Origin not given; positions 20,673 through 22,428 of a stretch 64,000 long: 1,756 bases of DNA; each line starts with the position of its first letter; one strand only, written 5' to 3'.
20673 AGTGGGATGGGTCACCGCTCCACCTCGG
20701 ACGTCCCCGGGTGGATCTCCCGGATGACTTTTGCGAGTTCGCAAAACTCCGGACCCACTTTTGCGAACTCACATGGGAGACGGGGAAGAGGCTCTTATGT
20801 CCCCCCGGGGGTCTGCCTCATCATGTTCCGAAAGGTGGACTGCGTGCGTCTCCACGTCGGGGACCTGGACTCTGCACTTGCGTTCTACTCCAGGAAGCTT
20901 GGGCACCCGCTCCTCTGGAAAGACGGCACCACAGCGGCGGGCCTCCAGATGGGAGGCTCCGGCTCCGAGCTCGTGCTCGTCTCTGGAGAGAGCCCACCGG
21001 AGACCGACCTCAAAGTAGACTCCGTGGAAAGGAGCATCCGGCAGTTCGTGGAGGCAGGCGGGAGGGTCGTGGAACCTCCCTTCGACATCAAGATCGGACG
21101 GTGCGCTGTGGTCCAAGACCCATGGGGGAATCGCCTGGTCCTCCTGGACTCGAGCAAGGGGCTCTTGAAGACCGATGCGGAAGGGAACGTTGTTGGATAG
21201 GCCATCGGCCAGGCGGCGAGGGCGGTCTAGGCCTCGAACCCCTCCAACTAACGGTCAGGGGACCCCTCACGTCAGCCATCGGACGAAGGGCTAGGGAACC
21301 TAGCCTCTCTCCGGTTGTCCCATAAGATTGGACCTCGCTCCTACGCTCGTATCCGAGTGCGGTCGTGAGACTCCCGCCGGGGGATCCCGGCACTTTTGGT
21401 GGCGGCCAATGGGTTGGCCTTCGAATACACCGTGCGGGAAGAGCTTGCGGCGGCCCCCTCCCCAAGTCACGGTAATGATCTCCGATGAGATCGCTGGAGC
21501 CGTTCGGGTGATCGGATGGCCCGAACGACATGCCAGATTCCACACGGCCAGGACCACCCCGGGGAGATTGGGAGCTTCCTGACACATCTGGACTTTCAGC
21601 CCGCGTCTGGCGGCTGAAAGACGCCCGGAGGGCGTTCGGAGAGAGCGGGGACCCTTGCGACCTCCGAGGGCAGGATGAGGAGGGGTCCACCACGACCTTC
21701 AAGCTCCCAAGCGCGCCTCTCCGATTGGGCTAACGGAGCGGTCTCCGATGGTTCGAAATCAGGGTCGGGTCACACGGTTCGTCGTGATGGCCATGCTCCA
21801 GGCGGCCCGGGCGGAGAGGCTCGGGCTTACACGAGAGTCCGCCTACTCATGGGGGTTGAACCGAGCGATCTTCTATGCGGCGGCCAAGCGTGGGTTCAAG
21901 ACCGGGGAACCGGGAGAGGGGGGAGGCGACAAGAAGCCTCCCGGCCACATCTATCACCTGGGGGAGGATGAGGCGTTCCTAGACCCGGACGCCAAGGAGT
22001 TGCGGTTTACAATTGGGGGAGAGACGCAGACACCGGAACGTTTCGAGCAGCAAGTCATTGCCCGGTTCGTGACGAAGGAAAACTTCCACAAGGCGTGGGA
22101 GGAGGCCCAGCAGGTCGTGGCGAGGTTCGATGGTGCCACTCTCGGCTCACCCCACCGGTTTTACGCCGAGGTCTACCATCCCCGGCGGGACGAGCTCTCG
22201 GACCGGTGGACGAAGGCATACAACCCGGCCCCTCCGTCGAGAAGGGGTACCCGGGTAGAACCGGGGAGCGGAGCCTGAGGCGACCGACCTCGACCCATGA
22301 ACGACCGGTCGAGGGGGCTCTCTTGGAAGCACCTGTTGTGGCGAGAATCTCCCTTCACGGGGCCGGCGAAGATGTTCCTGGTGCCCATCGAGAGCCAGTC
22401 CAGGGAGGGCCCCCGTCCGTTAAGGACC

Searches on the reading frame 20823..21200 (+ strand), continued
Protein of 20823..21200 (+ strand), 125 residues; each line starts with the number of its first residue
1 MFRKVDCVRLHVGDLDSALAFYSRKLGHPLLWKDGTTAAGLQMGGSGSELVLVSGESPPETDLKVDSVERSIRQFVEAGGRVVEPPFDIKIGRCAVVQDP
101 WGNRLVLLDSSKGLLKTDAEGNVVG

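Call 73: search_protein_families(library=padloc, max_evalue=0.001, proteins=[L126:4276-5805:+, L126:5853-6233:-, L126:6230-8293:-, L126:8405-10690:-, L126:10582-12081:-])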
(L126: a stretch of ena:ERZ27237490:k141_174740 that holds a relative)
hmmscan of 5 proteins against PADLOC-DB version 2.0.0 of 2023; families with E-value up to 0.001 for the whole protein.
L126:4276-5805:+ (509 aa): 0 families

L126:5853-6233:- (126 aa): 0 families

L126:6230-8293:- (687 aa): 58 families (the best 25 are shown)
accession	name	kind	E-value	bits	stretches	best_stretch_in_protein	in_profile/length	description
PDLC02747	PbeC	-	2.5e-105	351.7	1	27-650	4-631/632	PbeC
PDLC02725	PbeC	-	3e-94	314.9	1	24-651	1-628/646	PbeC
PDLC02714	PbeC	-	2.6e-61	206.3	1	24-668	1-647/651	PbeC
PDLC02730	PbeC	-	4.5e-60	202.1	1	24-658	1-642/651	PbeC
PDLC02726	PbeC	-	3.6e-58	195.5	1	40-652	16-608/637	PbeC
PDLC02750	PbeC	-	4.3e-53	178.8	1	24-649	1-612/629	PbeC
PDLC02746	PbeC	-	7.3e-52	174.5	1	26-663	3-639/644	PbeC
PDLC02741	PbeC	-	1.6e-49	167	1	24-670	1-642/644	PbeC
PDLC02743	PbeC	-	9.4e-49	164.6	1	24-647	1-619/622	PbeC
PDLC02756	PbeC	-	9.1e-48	161.7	1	24-662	1-635/643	PbeC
PDLC02668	DndD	-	2.5e-47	160.2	1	24-681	1-655/659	DndD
PDLC02739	PbeC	-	6.5e-45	152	1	25-646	2-624/644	PbeC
PDLC02709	PbeC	-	2.5e-42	143.3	1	24-663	1-630/661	PbeC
PDLC02723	PbeC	-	4.5e-41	139.1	1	51-641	29-615/618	PbeC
PDLC02667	DndD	-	1.4e-40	137.7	1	24-681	1-652/657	DndD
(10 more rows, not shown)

L126:8405-10690:- (761 aa): 20 families
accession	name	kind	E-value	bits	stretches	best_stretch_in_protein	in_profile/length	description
PDLC02707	PbeA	-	3.5e-163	542.7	1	43-728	2-666/672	PbeA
PDLC02704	PbeA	-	3.5e-135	450.1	1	43-728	1-679/682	PbeA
PDLC02706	PbeA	-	6.1e-85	284.2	2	302-738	269-720/722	PbeA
PDLC02703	PbeA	-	2.2e-60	202.9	1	43-701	1-622/626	PbeA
PDLC02705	PbeA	-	4.3e-41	138.8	1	52-701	11-641/691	PbeA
PDLC03597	REase_MTase_IIG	-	4.5e-14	49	2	641-700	556-615/1646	Type IIG restriction enzyme-methyltransferase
PDLC01439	typeIV_DinG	-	5.9e-10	36.4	1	304-365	17-78/575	CAS-IV-A; associated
PDLC02193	PLD_Helicase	-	6.4e-08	29.2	1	63-208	17-149/905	-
PDLC03051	REase_MTase_I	-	9e-08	27.7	1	634-705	554-624/1591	Type I restriction enzyme-methyltransferase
PDLC02843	DpdE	-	1e-07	28.3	1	500-680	485-663/1091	DpdE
PDLC01770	Cas3g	-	9.3e-07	25.7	1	558-687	227-346/733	-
PDLC00938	Cas3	-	1.7e-06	25.5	1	558-689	193-329/358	CRISPR-associated helicase Cas3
PDLC02864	DpdF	-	2e-06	24.9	1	562-641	213-288/610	DpdF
PDLC01252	Cas3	-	6.4e-06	23.8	1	548-704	164-307/324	CAS-I; effector_G3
PDLC03659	mREase_IV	-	1e-05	21.7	1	322-693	243-566/945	Type IV methyl-directed restriction enzyme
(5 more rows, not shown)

L126:10582-12081:- (499 aa): 34 families (the best 25 are shown)
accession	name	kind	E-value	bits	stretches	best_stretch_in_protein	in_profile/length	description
PDLC03323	MTase_II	-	7.4e-68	227.1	1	193-482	8-294/330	Type II methyltransferase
PDLC03371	MTase_II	-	1e-20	72.4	1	335-485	117-255/260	Type II methyltransferase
PDLC03387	MTase_II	-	3.4e-16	57.3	1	420-483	213-276/289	Type II methyltransferase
PDLC03353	MTase_II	-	1.7e-14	52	1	221-476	26-244/260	Type II methyltransferase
PDLC03299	MTase_II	-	7.7e-14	49.9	1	411-476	187-251/296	Type II methyltransferase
PDLC03265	MTase_II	-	9.6e-12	43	2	410-469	256-315/333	Type II methyltransferase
PDLC03350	MTase_II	-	5.7e-10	37.1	1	414-474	227-287/312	Type II methyltransferase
PDLC03636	MTase_III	-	2.3e-09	34.6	1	425-474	348-397/575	Type III methyltransferase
PDLC03228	MTase_II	-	3e-09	35.1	1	420-492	143-215/227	Type II methyltransferase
PDLC03238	MTase_II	-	5.1e-09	33.7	1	425-468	308-351/428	Type II methyltransferase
PDLC03241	MTase_II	-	1.4e-08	32.1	1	371-479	321-430/447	Type II methyltransferase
PDLC03260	MTase_II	-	1.4e-08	32.1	1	420-479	245-304/349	Type II methyltransferase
PDLC03246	MTase_II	-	2.1e-08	31.7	1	415-475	299-359/376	Type II methyltransferase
PDLC03216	MTase_II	-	2.2e-08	31.5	1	421-486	194-259/364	Type II methyltransferase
PDLC03738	oMTase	-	2.8e-08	30.9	1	421-486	204-269/376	orphan methyltransferase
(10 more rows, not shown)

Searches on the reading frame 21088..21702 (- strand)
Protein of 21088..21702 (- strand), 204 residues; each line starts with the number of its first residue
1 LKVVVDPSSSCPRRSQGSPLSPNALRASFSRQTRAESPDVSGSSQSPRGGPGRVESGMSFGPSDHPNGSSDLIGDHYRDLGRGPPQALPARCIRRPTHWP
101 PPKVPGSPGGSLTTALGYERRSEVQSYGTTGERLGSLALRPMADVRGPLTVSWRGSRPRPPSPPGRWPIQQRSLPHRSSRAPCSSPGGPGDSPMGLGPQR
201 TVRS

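Call 27: search_protein_families(library=pfam, max_evalue=1, proteins=[window:21088-21702:-])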
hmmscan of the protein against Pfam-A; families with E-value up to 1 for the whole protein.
window:21088-21702:- (204 aa): 0 families

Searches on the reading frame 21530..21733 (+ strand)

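Call 27: search_protein_families(library=pfam, max_evalue=1, proteins=[window:21530-21733:+])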
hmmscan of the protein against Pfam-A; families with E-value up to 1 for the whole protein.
window:21530-21733:+ (67 aa): 1 family
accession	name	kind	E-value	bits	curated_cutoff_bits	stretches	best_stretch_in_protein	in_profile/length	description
PF23913.1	DUF7255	-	0.026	14.6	27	1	20-48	78-106/156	Family of unknown function (DUF7255)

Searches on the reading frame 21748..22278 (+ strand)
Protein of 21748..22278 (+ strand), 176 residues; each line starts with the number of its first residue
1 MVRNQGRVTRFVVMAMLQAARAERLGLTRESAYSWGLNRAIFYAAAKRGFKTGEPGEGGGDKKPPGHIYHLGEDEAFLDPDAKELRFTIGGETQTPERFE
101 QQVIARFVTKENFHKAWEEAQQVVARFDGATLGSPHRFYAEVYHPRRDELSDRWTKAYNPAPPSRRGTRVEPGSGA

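Call 8: search_protein_families(library=pfam, proteins=[window:21748-22278:+], max_evalue=0.01)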
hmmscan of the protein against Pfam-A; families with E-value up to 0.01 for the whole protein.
window:21748-22278:+ (176 aa): 0 families

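Call 11: find_encoding_contigs(protein=window:21748-22278:+, flank=10000, max_places=10)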
Protein window:21748-22278:+ (176 aa): 8 contigs read that carry it; 7 places shown.
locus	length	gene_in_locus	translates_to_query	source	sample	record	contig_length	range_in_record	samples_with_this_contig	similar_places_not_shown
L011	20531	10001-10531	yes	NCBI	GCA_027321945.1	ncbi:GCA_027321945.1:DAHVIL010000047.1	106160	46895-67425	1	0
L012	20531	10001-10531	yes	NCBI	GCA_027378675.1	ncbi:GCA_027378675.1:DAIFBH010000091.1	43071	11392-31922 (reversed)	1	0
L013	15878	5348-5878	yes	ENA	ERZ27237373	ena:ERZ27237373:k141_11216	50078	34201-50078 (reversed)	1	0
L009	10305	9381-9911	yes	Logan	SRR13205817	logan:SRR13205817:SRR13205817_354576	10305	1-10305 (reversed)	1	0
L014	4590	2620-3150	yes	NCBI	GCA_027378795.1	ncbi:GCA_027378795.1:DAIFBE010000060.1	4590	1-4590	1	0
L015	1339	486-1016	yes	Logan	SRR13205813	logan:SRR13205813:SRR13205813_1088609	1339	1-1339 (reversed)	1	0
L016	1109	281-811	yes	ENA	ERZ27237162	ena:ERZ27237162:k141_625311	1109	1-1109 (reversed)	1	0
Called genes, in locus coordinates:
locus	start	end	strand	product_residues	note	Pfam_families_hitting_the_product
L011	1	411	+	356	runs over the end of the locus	PF01817:CM_2, PF02153:PDH_N (faint)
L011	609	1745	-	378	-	PF15902:Sortilin-Vps10 (faint)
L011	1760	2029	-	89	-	PF02597:ThiS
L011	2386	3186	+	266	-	PF25213:HVO_A0261_N, PF01022:HTH_5 (weak), PF12802:MarR_2 (weak), PF09339:HTH_IclR (faint), PF08350:FilR1_middle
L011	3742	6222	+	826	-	PF22842:Pel9A-like_beta_helix, PF05048:NosD, PF13229:Beta_helix, PF00801:PKD, PF18911:PKD_4, PF00801:PKD, PF18911:PKD_4, PF00801:PKD, +1 more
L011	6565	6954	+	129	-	PF18029:Glyoxalase_6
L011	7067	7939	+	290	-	PF13358:DDE_3 (faint)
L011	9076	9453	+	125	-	PF00903:Glyoxalase, PF18029:Glyoxalase_6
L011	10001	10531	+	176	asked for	-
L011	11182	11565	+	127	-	PF01022:HTH_5, PF12840:HTH_20 (weak)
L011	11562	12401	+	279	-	PF13489:Methyltransf_23, PF01135:PCMT, PF01209:Ubie_methyltran, PF06325:PrmA, PF08241:Methyltransf_11, PF08242:Methyltransf_12, PF13649:Methyltransf_25, PF13847:Methyltransf_31, +1 more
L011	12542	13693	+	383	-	PF00155:Aminotran_1_2, PF01041:DegT_DnrJ_EryC1 (weak)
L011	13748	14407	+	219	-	PF04199:Cyclase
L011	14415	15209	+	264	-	PF23441:SDR, PF00106:adh_short, PF13561:adh_short_C2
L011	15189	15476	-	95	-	PF02311:AraC_binding, PF07883:Cupin_2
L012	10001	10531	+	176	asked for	-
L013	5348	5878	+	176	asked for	-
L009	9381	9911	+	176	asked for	-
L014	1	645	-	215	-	?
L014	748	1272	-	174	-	-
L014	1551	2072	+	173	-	PF00903:Glyoxalase, PF18029:Glyoxalase_6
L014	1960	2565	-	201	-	-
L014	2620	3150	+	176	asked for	-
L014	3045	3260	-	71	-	-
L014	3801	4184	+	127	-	PF01022:HTH_5, PF12840:HTH_20 (weak)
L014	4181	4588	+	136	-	?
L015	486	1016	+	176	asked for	-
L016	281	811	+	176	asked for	-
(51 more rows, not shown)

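Call 18: find_homologous_proteins(query=window:21748-22278:+)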
Query window:21748-22278:+ (176 aa): 1875 proteins with E <= 0.001 among 1997 candidates; the best 120 are listed.
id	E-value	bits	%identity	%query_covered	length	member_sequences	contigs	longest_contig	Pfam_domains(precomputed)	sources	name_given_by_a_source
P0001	5.9e-114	396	99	100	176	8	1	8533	-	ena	-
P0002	9.3e-69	249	69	95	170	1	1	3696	-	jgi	jgi:hypothetical protein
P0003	2.3e-66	241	68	94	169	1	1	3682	-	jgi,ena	-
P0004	1.4e-65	238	66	92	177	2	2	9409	-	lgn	-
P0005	2.8e-65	237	67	94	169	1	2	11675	-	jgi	jgi:hypothetical protein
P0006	7.0e-65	236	67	94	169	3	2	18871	-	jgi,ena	-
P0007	8.4e-65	236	66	94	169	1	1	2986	-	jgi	jgi:hypothetical protein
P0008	1.2e-64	235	67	92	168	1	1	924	-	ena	-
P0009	1.2e-64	235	67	94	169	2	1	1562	-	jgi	jgi:hypothetical protein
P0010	4.6e-64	234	67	94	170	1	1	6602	-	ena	-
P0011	3.4e-63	231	65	95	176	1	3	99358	-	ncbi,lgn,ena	-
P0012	5.3e-63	230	66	92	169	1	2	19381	-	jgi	jgi:hypothetical protein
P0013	1.2e-62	229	66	94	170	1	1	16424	-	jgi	jgi:hypothetical protein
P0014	3.3e-62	227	64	94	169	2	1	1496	-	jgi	-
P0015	3.7e-62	227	82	72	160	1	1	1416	-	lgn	-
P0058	4.1e-59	217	62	92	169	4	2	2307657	-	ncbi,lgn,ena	ncbi:MAG: hypothetical protein WB789_03180 [Thermoplasmata archaeon]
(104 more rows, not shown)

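Call 20: find_encoding_contigs(protein=P0011, flank=8000, max_places=2)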
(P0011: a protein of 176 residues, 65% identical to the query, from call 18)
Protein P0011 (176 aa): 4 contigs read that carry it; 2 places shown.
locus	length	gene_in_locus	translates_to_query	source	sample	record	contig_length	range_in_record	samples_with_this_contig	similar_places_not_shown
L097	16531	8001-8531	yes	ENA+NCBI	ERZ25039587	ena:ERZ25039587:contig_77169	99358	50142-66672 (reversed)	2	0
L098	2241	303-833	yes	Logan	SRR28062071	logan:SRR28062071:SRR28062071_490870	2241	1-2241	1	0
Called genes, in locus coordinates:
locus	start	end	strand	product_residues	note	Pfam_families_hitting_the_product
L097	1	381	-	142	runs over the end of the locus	PF07366:SnoaL, PF12680:SnoaL_2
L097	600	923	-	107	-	-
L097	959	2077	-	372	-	-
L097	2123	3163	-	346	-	PF16884:ADH_N_2, PF00107:ADH_zinc_N, PF13602:ADH_zinc_N_2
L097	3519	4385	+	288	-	-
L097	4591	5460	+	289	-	PF00561:Abhydrolase_1, PF12697:Abhydrolase_6, PF12146:Hydrolase_4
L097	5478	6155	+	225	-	-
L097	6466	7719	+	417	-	PF01979:Amidohydro_1, PF07969:Amidohydro_3 (weak)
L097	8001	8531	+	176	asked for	-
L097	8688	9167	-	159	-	PF00903:Glyoxalase (weak)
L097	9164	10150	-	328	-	PF04307:YdjM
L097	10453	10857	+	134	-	PF00903:Glyoxalase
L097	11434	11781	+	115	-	-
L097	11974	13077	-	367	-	PF02073:Peptidase_M29 (weak)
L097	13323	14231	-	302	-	PF01636:APH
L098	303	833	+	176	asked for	-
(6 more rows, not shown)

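Call 21: find_encoding_contigs(protein=P0058, flank=8000, max_places=1)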
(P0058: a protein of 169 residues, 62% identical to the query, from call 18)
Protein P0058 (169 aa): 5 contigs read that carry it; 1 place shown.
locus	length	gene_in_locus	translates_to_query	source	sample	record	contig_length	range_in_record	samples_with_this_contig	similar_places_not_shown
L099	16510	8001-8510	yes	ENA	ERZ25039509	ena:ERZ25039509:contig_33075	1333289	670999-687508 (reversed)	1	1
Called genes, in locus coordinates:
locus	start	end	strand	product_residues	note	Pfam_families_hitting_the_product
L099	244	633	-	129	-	-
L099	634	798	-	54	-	-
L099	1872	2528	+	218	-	PF01828:Peptidase_A4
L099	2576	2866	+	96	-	-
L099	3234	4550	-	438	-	PF13240:Zn_Ribbon_1 (faint), PF24463:DUF7577 (faint), PF12773:DZR, PF24460:DUF7575 (weak), PF13248:Zn_ribbon_3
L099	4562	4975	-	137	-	PF13248:Zn_ribbon_3 (faint), PF12773:DZR, PF13240:Zn_Ribbon_1 (weak)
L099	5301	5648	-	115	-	-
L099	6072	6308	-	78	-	-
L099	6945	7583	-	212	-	-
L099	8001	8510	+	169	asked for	-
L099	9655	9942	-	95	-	-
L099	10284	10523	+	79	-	-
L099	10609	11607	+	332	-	PF00211:Guanylate_cyc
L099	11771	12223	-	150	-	PF00903:Glyoxalase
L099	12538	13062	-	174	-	PF00903:Glyoxalase, PF18029:Glyoxalase_6 (faint)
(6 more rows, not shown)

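Call 27: search_protein_families(library=pfam, max_evalue=1, proteins=[L014:1-645:-])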
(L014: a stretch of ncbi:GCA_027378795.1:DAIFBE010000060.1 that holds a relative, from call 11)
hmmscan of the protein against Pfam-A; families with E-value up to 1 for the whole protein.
L014:1-645:- (215 aa): 1 family
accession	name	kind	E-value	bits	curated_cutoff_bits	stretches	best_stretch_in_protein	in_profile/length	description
PF14906.12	DUF4495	-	0.19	11.2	25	1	36-71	7-42/319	Domain of unknown function (DUF4495)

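Call 33: find_related_loci(query=window:21748-22278:+, collection=metagenome_contigs, flank=8000)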
Query window:21748-22278:+ (176 aa) in metagenome_contigs; peptide patterns used: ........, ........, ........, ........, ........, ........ (x = any residue, [..] = any of these).
116 stretches matched a pattern; 16 encode a relative of the query (tblastn E <= 1e-3); 16 distinct loci.
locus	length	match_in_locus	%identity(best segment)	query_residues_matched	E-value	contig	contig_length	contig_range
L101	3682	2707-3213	68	1-165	3e-72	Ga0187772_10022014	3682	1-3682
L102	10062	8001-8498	61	1-162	3e-61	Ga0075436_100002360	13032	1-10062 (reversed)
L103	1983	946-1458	60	1-165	2e-62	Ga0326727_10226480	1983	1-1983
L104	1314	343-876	60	1-172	4e-64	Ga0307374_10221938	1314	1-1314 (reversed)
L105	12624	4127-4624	61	1-162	3e-61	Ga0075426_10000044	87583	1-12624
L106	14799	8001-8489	62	1-159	2e-60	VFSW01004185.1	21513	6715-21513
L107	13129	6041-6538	63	1-162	1e-59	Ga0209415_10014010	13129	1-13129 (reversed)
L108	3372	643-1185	57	1-175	5e-59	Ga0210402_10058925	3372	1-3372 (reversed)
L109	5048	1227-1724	61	1-162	3e-59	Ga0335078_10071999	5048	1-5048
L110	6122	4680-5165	60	1-158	2e-57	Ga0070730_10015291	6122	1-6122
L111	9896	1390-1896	57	1-165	1e-56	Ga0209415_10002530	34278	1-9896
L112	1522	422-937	58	1-165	9e-58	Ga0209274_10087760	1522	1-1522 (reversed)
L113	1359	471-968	58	2-162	5e-57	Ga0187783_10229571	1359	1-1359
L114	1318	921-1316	59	1-128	2e-46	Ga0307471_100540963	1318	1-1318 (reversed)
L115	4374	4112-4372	67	1-85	3e-32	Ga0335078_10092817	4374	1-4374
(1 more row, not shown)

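Call 41: find_encoding_contigs(protein=P0015, flank=5000, max_places=3)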
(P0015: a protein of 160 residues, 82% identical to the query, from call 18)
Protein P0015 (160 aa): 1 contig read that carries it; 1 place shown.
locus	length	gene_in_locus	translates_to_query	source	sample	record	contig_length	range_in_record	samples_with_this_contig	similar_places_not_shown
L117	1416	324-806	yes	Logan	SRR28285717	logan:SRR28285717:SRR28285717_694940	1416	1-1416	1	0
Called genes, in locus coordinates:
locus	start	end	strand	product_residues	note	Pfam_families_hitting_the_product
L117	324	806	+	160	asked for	-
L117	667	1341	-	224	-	-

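Call 47: search_protein_families(library=ncbifam, max_evalue=0.1, proteins=[L014:1-645:-, window:21748-22278:+])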
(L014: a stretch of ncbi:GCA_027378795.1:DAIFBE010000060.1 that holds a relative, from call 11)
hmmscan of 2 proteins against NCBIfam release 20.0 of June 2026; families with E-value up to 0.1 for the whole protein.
L014:1-645:- (215 aa): 1 family
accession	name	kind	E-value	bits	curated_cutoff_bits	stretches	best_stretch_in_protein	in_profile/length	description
NF033559.2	transpos_IS1634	equivalog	1.8e-14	53.7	100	1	35-214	8-173/483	IS1634 family transposase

window:21748-22278:+ (176 aa): 0 families

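Call 48: search_protein_families(library=phrogs, max_evalue=0.01, proteins=[window:21748-22278:+])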
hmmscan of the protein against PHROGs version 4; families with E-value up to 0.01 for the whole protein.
window:21748-22278:+ (176 aa): 0 families

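Call 85: predict_structure(alignment_id=A4)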
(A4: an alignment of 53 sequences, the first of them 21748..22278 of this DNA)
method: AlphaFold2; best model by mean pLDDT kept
length: 176 residues; sequences in the alignment: 53
mean_pLDDT: 84.2   pTM: 0.79
mean pLDDT of the five models: 84.2, 83.7, 83.6, 83.4, 83.2
residues with pLDDT >= 90: 114; 70-90: 23; 50-70: 23; < 50: 16
segments of 3 or more residues with pLDDT < 50: 50-62
pLDDT, mean of each block of 10 residues (from residue 1): 69 98 97 96 77 40 66 92 88 92 91 97 98 97 97 90 59 65
secondary structure, 60 per line:
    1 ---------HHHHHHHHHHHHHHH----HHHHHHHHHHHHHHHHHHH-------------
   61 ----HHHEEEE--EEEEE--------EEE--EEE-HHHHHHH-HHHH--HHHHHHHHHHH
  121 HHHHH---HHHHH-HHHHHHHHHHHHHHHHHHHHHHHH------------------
elements in order: H10-24 H29-47 E68-71 E74-78 E87-89 E92-94 H96-102 H104-107 H110-125 H129-133 H135-158

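Call 88: fold_search(model_id=the predicted structure, library=pdb)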
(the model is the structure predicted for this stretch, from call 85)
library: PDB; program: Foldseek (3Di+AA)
matches with E <= 10: 6; with E <= 0.001: 0
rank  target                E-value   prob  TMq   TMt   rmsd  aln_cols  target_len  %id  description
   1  2m64_MODEL_1_A        6.1e+00  0.01  0.16  0.13  33.7       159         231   16  1H, 13C and 15N Chemical Shift Assignments for Phl p 5a (released 2014-03-26)
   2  4itw_G                6.1e+00  0.01  0.15  0.16  15.8       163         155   11  Anaerobic crystal structure of iron soaked (75 min) ferritin from Pseudo-nitzschia multiseries (released 2013-03-20)
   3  4zkh_C                8.1e+00  0.01  0.15  0.16  15.9       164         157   11  Crystal structure of the PmFTN variant E44Q soaked in iron (overnight) (released 2015-09-30)
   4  9dbf                  9.6e+00  0.02  0.22  0.14  14.6       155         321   14  Zn-Bound Structure of a Single-Chain Tet4 Variant with an L42W Mutation (released 2025-08-06)
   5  4k0d_A                9.6e+00  0.01  0.18  0.19  14.0       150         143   16  Periplasmic sensor domain of sensor histidine kinase, Adeh_2942 (released 2013-06-12)
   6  2ev6_B                9.6e+00  0.01  0.19  0.21  15.4       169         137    7  Bacillus subtilis manganese transport regulator (MNTR) bound to zinc (released 2006-03-07)
